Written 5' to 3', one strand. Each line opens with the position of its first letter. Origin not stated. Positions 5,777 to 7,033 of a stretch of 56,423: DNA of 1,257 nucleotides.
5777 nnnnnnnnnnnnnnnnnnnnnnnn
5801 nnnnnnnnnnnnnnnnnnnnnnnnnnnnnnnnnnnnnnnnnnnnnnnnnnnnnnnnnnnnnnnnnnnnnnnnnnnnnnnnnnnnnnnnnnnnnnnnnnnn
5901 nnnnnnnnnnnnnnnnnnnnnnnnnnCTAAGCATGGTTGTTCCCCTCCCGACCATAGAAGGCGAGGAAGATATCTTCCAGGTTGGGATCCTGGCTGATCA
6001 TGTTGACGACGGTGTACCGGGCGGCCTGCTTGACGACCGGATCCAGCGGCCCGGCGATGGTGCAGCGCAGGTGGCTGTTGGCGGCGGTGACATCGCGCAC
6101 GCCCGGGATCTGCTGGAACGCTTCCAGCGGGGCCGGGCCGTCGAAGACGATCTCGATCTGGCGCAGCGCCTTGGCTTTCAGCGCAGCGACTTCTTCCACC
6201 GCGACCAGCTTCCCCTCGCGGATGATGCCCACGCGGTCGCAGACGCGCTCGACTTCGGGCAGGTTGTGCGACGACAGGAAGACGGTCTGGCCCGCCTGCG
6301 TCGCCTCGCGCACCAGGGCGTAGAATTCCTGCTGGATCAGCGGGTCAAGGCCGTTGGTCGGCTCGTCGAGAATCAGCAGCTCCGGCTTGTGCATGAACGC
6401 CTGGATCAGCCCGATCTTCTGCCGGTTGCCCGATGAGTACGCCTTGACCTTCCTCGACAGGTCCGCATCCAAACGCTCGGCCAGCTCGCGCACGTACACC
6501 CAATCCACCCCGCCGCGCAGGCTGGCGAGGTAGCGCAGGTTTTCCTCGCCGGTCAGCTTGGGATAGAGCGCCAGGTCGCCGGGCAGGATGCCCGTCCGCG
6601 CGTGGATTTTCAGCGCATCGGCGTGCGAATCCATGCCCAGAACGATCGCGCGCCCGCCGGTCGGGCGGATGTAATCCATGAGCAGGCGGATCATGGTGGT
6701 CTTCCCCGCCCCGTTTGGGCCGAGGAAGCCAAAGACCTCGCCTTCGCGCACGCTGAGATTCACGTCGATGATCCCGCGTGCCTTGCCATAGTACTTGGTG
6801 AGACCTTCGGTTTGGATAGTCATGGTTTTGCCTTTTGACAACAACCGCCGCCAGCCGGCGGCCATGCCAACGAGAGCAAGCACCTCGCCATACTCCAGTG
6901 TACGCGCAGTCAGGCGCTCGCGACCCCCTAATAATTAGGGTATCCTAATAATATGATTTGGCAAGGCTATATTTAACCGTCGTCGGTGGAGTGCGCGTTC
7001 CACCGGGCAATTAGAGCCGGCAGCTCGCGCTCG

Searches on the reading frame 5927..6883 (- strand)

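Call 93: search_protein_families(library=pfam, proteins=[window:5927-6883:-], max_evalue=0.00001)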
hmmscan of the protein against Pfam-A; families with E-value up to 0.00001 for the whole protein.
window:5927-6883:- (318 aa): 2 families
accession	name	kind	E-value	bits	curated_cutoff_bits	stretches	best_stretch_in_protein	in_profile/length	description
PF00005.33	ABC_tran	-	1.5e-24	87.6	25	1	40-177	3-137/137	ABC transporter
PF13304.12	AAA_21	-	8.8e-14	52.7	27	1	149-210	238-301/304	AAA domain, putative AbiEii toxin, Type IV TA system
